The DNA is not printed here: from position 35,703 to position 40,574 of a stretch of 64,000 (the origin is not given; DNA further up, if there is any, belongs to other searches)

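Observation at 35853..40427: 1524-aa REC - PAS - degenerate GGDEF - active EAL - multi-PAS - active GGDEF signalling protein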

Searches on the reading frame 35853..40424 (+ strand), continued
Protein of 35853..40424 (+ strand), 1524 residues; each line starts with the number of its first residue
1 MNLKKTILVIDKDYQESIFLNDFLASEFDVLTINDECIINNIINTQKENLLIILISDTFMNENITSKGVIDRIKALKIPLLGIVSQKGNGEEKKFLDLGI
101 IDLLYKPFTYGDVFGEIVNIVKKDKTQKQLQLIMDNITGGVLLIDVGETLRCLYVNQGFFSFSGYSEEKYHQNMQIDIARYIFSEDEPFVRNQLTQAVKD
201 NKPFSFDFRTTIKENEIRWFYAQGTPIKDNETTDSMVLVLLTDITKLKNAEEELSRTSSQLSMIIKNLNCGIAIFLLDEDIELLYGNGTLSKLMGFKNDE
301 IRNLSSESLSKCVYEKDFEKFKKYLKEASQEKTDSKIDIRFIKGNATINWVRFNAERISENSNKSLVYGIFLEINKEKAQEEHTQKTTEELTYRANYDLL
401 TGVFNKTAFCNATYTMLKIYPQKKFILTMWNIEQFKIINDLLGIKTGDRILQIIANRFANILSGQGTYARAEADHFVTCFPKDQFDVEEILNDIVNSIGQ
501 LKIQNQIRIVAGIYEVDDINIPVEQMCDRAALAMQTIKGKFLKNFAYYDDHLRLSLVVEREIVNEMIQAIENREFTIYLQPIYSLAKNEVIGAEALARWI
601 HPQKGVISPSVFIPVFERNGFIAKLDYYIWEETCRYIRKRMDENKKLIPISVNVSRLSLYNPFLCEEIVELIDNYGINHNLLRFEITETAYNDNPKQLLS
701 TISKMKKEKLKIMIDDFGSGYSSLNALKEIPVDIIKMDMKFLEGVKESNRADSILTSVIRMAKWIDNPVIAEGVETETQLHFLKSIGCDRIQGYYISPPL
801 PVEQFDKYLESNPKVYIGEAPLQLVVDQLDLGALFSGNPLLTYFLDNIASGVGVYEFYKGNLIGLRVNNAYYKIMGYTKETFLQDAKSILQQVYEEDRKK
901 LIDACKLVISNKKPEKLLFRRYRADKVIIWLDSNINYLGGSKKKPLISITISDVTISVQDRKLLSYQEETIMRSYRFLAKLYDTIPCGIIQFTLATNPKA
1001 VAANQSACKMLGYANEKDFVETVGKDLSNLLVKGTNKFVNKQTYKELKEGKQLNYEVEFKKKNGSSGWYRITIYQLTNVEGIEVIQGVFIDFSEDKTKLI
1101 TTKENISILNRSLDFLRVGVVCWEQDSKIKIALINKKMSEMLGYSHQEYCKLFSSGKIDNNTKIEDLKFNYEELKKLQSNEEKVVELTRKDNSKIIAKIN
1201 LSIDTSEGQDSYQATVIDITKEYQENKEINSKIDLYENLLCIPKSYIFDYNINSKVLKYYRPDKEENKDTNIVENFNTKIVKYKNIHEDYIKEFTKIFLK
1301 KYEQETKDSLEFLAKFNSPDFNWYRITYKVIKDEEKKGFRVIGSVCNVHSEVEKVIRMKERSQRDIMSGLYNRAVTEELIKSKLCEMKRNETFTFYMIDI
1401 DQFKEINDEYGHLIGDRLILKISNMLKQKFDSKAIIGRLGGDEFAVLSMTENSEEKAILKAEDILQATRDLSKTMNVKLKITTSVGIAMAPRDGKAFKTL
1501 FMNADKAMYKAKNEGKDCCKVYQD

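Call 9: find_homologous_proteins(query=window:35853-40424:+, max_evalue=1e-10)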
Query window:35853-40424:+ (1524 aa): 150 proteins with E <= 1e-10 among 8000 candidates; the best 120 are listed.
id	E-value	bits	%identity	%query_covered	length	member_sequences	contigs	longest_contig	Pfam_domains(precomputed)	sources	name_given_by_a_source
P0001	0.0e+0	3390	100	100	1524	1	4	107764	PF08447.19,PF13426.14,PF13188.14,PF18095.8,PF08448.17,PF00563.26,PF00989.32,PF00990.27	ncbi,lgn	-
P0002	0.0e+0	2878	84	100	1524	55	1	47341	PF08447.19,PF13426.14,PF13188.14,PF08448.17,PF00563.26,PF00989.32,PF00990.27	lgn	-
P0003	0.0e+0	2679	77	100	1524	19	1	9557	PF08447.19,PF13426.14,PF13188.14,PF08448.17,PF00563.26,PF00989.32,PF00990.27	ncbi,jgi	ncbi:MAG: EAL domain-containing protein [Bacilli bacterium]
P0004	0.0e+0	2600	75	100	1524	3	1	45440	PF08447.19,PF13426.14,PF13188.14,PF08448.17,PF00563.26,PF00989.32,PF00990.27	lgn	-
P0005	0.0e+0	1308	51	76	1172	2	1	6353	PF08447.19,PF13426.14,PF13188.14,PF08448.17,PF00563.26,PF00989.32,PF00990.27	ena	-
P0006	1.8e-176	607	35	55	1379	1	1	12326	PF08447.19,PF13426.14,PF13188.14,PF08448.17,PF00563.26,PF00989.32,PF00990.27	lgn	-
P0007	1.8e-165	571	30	64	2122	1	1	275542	PF08447.19,PF13426.14,PF13188.14,PF08448.17,PF00563.26,PF00989.32,PF00990.27,PF00072.31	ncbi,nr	ncbi:MAG: EAL domain-containing protein [Clostridiales bacterium]|nr:EAL domain-containing protein [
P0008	3.1e-134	468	33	50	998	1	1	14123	PF08447.19,PF13426.14,PF13474.13,PF08448.17,PF00563.26,PF00990.27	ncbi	-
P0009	1.0e-97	347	35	32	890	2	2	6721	PF08447.19,PF13426.14,PF00563.26,PF00990.27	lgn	-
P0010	1.6e-80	290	31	34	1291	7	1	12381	PF08447.19,PF00563.26,PF00990.27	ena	-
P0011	2.5e-79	286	30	28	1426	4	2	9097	PF08447.19,PF13426.14,PF13188.14,PF13185.13,PF01590.33,PF08448.17,PF13492.13,PF00563.26,PF00989.32,PF00990.27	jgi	jgi:diguanylate cyclase (GGDEF)-like protein/PAS domain S-box-containing protein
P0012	1.0e-77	280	25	46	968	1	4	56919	PF08447.19,PF13426.14,PF13188.14,PF08448.17,PF00563.26,PF00989.32,PF00990.27,PF14598.13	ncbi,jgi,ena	ncbi:MAG: PAS domain S-box protein [Smithella sp.]|jgi:diguanylate cyclase (GGDEF)-like protein/PAS 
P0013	1.4e-76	276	28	37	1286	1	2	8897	PF08447.19,PF00563.26,PF00990.27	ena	-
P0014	1.8e-76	276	25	46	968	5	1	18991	PF08447.19,PF13426.14,PF13188.14,PF08448.17,PF00563.26,PF00989.32,PF00990.27,PF14598.13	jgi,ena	-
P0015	1.9e-75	273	26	45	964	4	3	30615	PF08447.19,PF13426.14,PF13188.14,PF24820.2,PF08448.17,PF00563.26,PF00989.32,PF00990.27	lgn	-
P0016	8.2e-74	267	31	30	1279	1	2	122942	PF08447.19,PF13426.14,PF13188.14,PF13185.13,PF01590.33,PF08448.17,PF00563.26,PF00989.32,PF00990.27,PF14598.13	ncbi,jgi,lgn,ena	-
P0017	1.9e-73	266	28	44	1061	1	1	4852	PF08447.19,PF13426.14,PF13188.14,PF08448.17,PF00563.26,PF00989.32,PF00990.27,PF14598.13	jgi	jgi:diguanylate cyclase (GGDEF)-like protein/PAS domain S-box-containing protein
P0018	1.5e-71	260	29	38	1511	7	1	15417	PF08447.19,PF13426.14,PF13188.14,PF13185.13,PF01590.33,PF08448.17,PF17159.11,PF00563.26,PF00989.32,PF00990.27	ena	-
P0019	4.3e-71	258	30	38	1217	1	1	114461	PF08447.19,PF13426.14,PF13188.14,PF12860.14,PF08448.17,PF00563.26,PF00989.32,PF00990.27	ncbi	ncbi:MAG: sensor domain-containing protein [Smithellaceae bacterium]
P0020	2.1e-70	256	27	38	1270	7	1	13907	PF08447.19,PF13426.14,PF13188.14,PF13185.13,PF12860.14,PF01590.33,PF08448.17,PF00563.26,PF00989.32,PF00990.27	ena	-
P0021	2.5e-67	246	28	45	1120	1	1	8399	PF08447.19,PF13426.14,PF13188.14,PF01590.33,PF08448.17,PF00563.26,PF00989.32,PF00990.27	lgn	-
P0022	3.1e-66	242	29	30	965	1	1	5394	PF08447.19,PF13426.14,PF00563.26,PF00990.27,PF04392.19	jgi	-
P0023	2.0e-64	236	28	29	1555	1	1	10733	PF22922.3,PF13185.13,PF01590.33,PF13492.13,PF00563.26,PF00990.27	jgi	jgi:diguanylate cyclase (GGDEF)-like protein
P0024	3.7e-64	235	29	28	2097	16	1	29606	PF08447.19,PF13426.14,PF13188.14,PF12860.14,PF14827.13,PF10114.16,PF08448.17,PF00563.26,PF00989.32,PF00990.27,PF14598.13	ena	-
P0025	7.1e-64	234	28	30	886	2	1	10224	PF08447.19,PF13426.14,PF13188.14,PF13185.13,PF01590.33,PF08448.17,PF00563.26,PF00989.32,PF00990.27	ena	-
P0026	9.9e-64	234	27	48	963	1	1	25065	PF08447.19,PF13426.14,PF13188.14,PF24820.2,PF08448.17,PF00563.26,PF00989.32,PF00990.27,PF00072.31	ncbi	-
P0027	2.7e-63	232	31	28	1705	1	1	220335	PF00672.31,PF09984.16,PF01590.33,PF02518.32,PF24896.2,PF00512.32,PF23198.2,PF00563.26,PF00990.27,PF00072.31,PF01627.29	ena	-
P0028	4.7e-63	232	29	30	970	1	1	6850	PF08447.19,PF00563.26,PF00990.27,PF04392.19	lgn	-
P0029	6.1e-63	231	25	39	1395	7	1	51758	PF08447.19,PF13426.14,PF13188.14,PF08448.17,PF00563.26,PF00989.32,PF00990.27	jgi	jgi:diguanylate cyclase (GGDEF)-like protein/PAS domain S-box-containing protein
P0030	7.6e-63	231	28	34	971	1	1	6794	PF08447.19,PF00563.26,PF00990.27,PF04392.19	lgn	-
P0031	1.1e-62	230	29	28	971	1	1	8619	PF08447.19,PF00563.26,PF00990.27,PF04392.19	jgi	jgi:diguanylate cyclase (GGDEF)-like protein/PAS domain S-box-containing protein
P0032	1.6e-62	230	27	29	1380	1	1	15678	PF13185.13,PF01590.33,PF20514.5,PF13492.13,PF00563.26,PF00990.27,PF03472.22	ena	-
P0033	4.0e-62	229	27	29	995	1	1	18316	PF13185.13,PF01590.33,PF13492.13,PF00563.26,PF00990.27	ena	-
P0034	4.0e-62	229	25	44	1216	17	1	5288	PF08447.19,PF13426.14,PF13188.14,PF12860.14,PF01590.33,PF08448.17,PF00563.26,PF00989.32,PF00990.27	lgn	-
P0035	1.1e-61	227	27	37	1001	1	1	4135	PF08447.19,PF13426.14,PF00563.26,PF00989.32,PF00990.27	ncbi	-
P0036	1.3e-61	227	29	29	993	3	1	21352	PF08447.19,PF13426.14,PF13188.14,PF12860.14,PF08670.18,PF08448.17,PF00563.26,PF00989.32,PF00990.27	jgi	jgi:diguanylate cyclase (GGDEF)-like protein/PAS domain S-box-containing protein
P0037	1.6e-61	227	30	28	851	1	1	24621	PF00563.26,PF00990.27,PF04392.19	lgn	-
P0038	5.6e-61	225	28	34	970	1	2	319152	PF08447.19,PF00563.26,PF00990.27,PF04392.19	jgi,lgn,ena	-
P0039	1.4e-60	223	26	45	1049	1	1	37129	PF00672.31,PF08447.19,PF13426.14,PF13188.14,PF08448.17,PF00563.26,PF00989.32,PF00990.27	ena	-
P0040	1.8e-60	223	25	45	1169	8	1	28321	PF08447.19,PF13426.14,PF13188.14,PF12860.14,PF01590.33,PF08448.17,PF00563.26,PF00989.32,PF00990.27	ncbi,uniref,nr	ncbi:EAL domain-containing protein [Synechocystis sp. LEGE 06083]|uniref:EAL domain-containing prote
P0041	2.0e-60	223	28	34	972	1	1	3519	PF08447.19,PF00563.26,PF00990.27,PF04392.19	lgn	-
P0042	3.8e-60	222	28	34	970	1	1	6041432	PF08447.19,PF00563.26,PF00990.27,PF04392.19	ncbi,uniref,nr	ncbi:diguanylate cyclase [Clostridium gelidum]|uniref:Diguanylate cyclase n=1 Tax=Clostridium gelidu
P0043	1.5e-59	220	28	31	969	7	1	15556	PF08447.19,PF00563.26,PF00990.27,PF04392.19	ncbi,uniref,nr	ncbi:ABC transporter substrate binding protein [Clostridium chromiireducens]|uniref:Phytochrome-like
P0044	1.7e-59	220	28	34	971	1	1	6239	PF08447.19,PF00563.26,PF00990.27,PF04392.19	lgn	-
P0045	2.8e-59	219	26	41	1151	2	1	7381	PF08447.19,PF13426.14,PF13188.14,PF02743.25,PF08448.17,PF00563.26,PF00989.32,PF00990.27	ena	-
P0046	3.1e-59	219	28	37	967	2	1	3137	PF08447.19,PF00563.26,PF00990.27,PF04392.19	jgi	-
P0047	3.3e-59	219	30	28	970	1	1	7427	PF08447.19,PF00563.26,PF00990.27,PF04392.19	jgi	jgi:diguanylate cyclase (GGDEF)-like protein/PAS domain S-box-containing protein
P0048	1.9e-58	216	27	40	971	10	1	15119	PF08447.19,PF13426.14,PF13188.14,PF13185.13,PF01590.33,PF08448.17,PF00563.26,PF00989.32,PF00990.27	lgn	-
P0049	3.1e-58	216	26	31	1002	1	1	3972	PF13185.13,PF01590.33,PF13492.13,PF00563.26,PF00990.27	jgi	jgi:diguanylate cyclase (GGDEF)-like protein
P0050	5.0e-58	215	28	37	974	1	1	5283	PF08447.19,PF00563.26,PF00990.27,PF04392.19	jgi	-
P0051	1.2e-57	214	28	28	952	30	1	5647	PF08447.19,PF13426.14,PF00563.26,PF00990.27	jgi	jgi:diguanylate cyclase (GGDEF)-like protein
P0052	2.9e-57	212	29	34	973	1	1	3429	PF13426.14,PF13188.14,PF14827.13,PF08448.17,PF00563.26,PF00990.27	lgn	-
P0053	3.4e-57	212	27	34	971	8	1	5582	PF08447.19,PF00563.26,PF00990.27,PF04392.19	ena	-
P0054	1.4e-56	210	28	34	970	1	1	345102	PF08447.19,PF00563.26,PF00990.27,PF04392.19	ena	-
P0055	4.5e-56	209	27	40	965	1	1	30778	PF08447.19,PF13426.14,PF13188.14,PF08448.17,PF00563.26,PF00989.32,PF00990.27,PF00072.31,PF14598.13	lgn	-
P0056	9.6e-56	207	30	34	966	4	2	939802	PF08447.19,PF13426.14,PF08495.16,PF13188.14,PF08448.17,PF10442.15,PF00563.26,PF00989.32,PF00990.27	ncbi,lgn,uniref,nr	ncbi:EAL domain-containing protein [Bacillus luteolus]|uniref:EAL domain-containing protein n=1 Tax=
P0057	1.3e-55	207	28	31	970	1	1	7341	PF08447.19,PF00563.26,PF00990.27,PF04392.19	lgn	-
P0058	3.7e-55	206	30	27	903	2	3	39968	PF13185.13,PF00563.26,PF00990.27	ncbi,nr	ncbi:MAG: EAL domain-containing protein [Nitrospirae bacterium]|nr:EAL domain-containing protein [Ni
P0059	5.6e-55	205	31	29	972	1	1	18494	PF02743.25,PF00563.26,PF00990.27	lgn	-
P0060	6.0e-55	205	29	31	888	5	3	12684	PF00563.26,PF00990.27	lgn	-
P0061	1.3e-54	204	29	31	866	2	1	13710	PF00563.26,PF00990.27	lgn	-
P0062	3.3e-54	202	25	41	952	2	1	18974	PF08447.19,PF13426.14,PF13188.14,PF19443.5,PF08448.17,PF00563.26,PF00989.32,PF00990.27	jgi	-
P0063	2.0e-53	200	30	28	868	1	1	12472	PF08447.19,PF13426.14,PF00497.26,PF13188.14,PF00563.26,PF00989.32,PF00990.27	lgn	-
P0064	2.1e-53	200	29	30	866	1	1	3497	PF00563.26,PF00990.27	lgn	-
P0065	2.3e-53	200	27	34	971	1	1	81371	PF08447.19,PF00563.26,PF00990.27,PF04392.19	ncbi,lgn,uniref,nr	ncbi:ABC transporter substrate binding protein [Clostridium sp. C2-6-12]|uniref:ABC transporter subs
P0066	8.7e-52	194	24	37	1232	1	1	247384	PF08447.19,PF13426.14,PF13188.14,PF08448.17,PF00563.26,PF00989.32,PF00990.27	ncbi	-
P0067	2.1e-51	193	28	27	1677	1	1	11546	PF08447.19,PF13426.14,PF13188.14,PF03705.21,PF01339.23,PF08448.17,PF00563.26,PF00989.32,PF00990.27,PF01739.25,PF00072.31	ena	-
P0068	4.6e-51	192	29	25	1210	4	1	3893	PF13596.13,PF08447.19,PF13426.14,PF13188.14,PF12860.14,PF24820.2,PF08448.17,PF17159.11,PF00563.26,PF00989.32,PF00990.27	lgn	-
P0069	2.9e-50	189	25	37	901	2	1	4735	PF12860.14,PF02743.25,PF22588.2,PF00563.26,PF00990.27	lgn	-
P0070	3.7e-49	186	29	29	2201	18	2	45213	PF08447.19,PF13426.14,PF13188.14,PF13185.13,PF24820.2,PF01590.33,PF08448.17,PF13492.13,PF00563.26,PF00989.32,PF00990.27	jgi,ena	-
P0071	5.0e-49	185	26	31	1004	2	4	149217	PF08447.19,PF13426.14,PF13188.14,PF01590.33,PF08448.17,PF00563.26,PF00989.32,PF00990.27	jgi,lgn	jgi:diguanylate cyclase (GGDEF)-like protein/PAS domain S-box-containing protein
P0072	1.7e-48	183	23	38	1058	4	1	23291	PF08447.19,PF00563.26,PF00990.27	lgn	-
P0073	4.0e-48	182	24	37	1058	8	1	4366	PF08447.19,PF00563.26,PF00990.27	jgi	jgi:diguanylate cyclase (GGDEF)-like protein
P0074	6.2e-48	182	26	33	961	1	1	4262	PF08447.19,PF07695.18,PF00563.26,PF00990.27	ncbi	ncbi:MAG: EAL domain-containing protein [Pseudomonadota bacterium]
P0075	8.4e-48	181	22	41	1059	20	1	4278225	PF08447.19,PF00563.26,PF00990.27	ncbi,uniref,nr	ncbi:GGDEF/EAL domain-containing protein [Rhizobium gallicum]|uniref:GGDEF/EAL domain-containing pro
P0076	2.2e-47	180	23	38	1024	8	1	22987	PF08447.19,PF00563.26,PF00990.27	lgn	-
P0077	2.2e-47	180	24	37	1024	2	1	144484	PF08447.19,PF00563.26,PF00990.27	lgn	-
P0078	2.2e-47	180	25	37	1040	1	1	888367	PF08447.19,PF00563.26,PF00990.27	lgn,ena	-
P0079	3.0e-47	179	23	36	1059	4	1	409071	PF08447.19,PF00563.26,PF00990.27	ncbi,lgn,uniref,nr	ncbi:bifunctional diguanylate cyclase/phosphodiesterase [Rhizobium azibense]|uniref:Diguanylate cycl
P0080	3.5e-46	176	23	39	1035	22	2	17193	PF08447.19,PF00563.26,PF00990.27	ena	-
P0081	4.3e-46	175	27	27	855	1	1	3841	PF13185.13,PF13492.13,PF00563.26,PF00990.27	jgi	-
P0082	4.9e-46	175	22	41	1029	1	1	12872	PF08447.19,PF00563.26,PF00989.32,PF00990.27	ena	-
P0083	4.5e-45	172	22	37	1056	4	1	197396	PF08447.19,PF00563.26,PF00990.27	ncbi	-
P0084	8.8e-45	171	24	39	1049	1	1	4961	PF08447.19,PF00563.26,PF00990.27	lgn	-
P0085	4.8e-41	159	28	30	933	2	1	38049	PF13426.14,PF14827.13,PF24820.2,PF08448.17,PF00563.26,PF00990.27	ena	-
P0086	7.5e-40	155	27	27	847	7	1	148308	PF00563.26,PF00990.27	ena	-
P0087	1.8e-38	150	27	29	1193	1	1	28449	PF13426.14,PF13185.13,PF19443.5,PF01590.33,PF08448.17,PF00563.26,PF00989.32,PF00990.27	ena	-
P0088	2.0e-38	150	23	44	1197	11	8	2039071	PF08447.19,PF13426.14,PF00498.32,PF08448.17,PF16697.11,PF00563.26,PF00989.32,PF00990.27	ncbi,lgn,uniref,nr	ncbi:diguanylate cyclase domain-containing protein [Acaryochloris sp. CCMEE 5410]|uniref:diguanylate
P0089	1.3e-37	147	29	28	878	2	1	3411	PF08447.19,PF13426.14,PF13188.14,PF00563.26,PF00989.32,PF00990.27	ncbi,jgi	-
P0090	2.3e-37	147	26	29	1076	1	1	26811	PF08447.19,PF13426.14,PF13188.14,PF13185.13,PF08448.17,PF00563.26,PF00989.32,PF00990.27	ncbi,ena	-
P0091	5.1e-37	145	28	29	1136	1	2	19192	PF08447.19,PF13426.14,PF13188.14,PF08448.17,PF00563.26,PF00989.32,PF00990.27,PF04392.19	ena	-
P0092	3.0e-36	143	25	31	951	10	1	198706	PF13426.14,PF13188.14,PF07696.18,PF07695.18,PF00563.26,PF00990.27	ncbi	-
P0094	3.8e-34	136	24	35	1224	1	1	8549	PF13426.14,PF13188.14,PF08448.17,PF00563.26,PF00989.32,PF00990.27,PF00072.31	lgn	-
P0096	2.0e-32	130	23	41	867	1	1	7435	PF08447.19,PF13426.14,PF13188.14,PF08448.17,PF00563.26,PF00989.32,PF00990.27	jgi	-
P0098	5.1e-28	116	23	33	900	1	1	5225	PF13185.13,PF01590.33,PF13492.13,PF00563.26,PF00990.27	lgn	-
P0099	1.6e-26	111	25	28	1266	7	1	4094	PF07238.20,PF07793.18,PF26672.1,PF26671.1,PF26670.1,PF00563.26,PF00990.27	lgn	-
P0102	5.6e-22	96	25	11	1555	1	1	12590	PF08447.19,PF13426.14,PF13188.14,PF13185.13,PF01590.33,PF08448.17,PF00563.26,PF00989.32,PF00990.27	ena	-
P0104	2.8e-21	93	24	12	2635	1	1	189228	PF13426.14,PF13188.14,PF18095.8,PF13185.13,PF24820.2,PF08670.18,PF08348.19,PF00512.32,PF00072.31,PF13596.13,PF08447.19,PF12860.14,PF01590.33,PF08448.17,PF02518.32,PF00989.32,PF14598.13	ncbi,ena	-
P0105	1.5e-20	91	22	14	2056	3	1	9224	PF13426.14,PF13188.14,PF13185.13,PF24820.2,PF13492.13,PF00512.32,PF00072.31,PF08447.19,PF01590.33,PF08448.17,PF02518.32,PF00989.32,PF14598.13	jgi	jgi:PAS domain S-box-containing protein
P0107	3.0e-19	86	22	19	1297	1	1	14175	PF13596.13,PF08447.19,PF13426.14,PF13188.14,PF12860.14,PF08448.17,PF02518.32,PF00989.32,PF00072.31,PF14598.13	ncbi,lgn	-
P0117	3.3e-15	73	22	19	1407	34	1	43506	PF08447.19,PF13426.14,PF13188.14,PF08448.17,PF02518.32,PF00512.32,PF00989.32,PF00072.31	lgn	-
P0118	4.4e-15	73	21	16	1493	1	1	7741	PF13596.13,PF08447.19,PF13426.14,PF13188.14,PF24820.2,PF08448.17,PF02518.32,PF00512.32,PF00989.32,PF00072.31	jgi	jgi:PAS domain S-box-containing protein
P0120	1.1e-14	71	25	12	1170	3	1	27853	PF08447.19,PF13426.14,PF13188.14,PF18095.8,PF12860.14,PF08448.17,PF02518.32,PF00512.32,PF00989.32,PF00072.31,PF14598.13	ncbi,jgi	ncbi:MAG: PAS domain S-box protein [Dehalococcoidia bacterium]|jgi:PAS domain S-box-containing prote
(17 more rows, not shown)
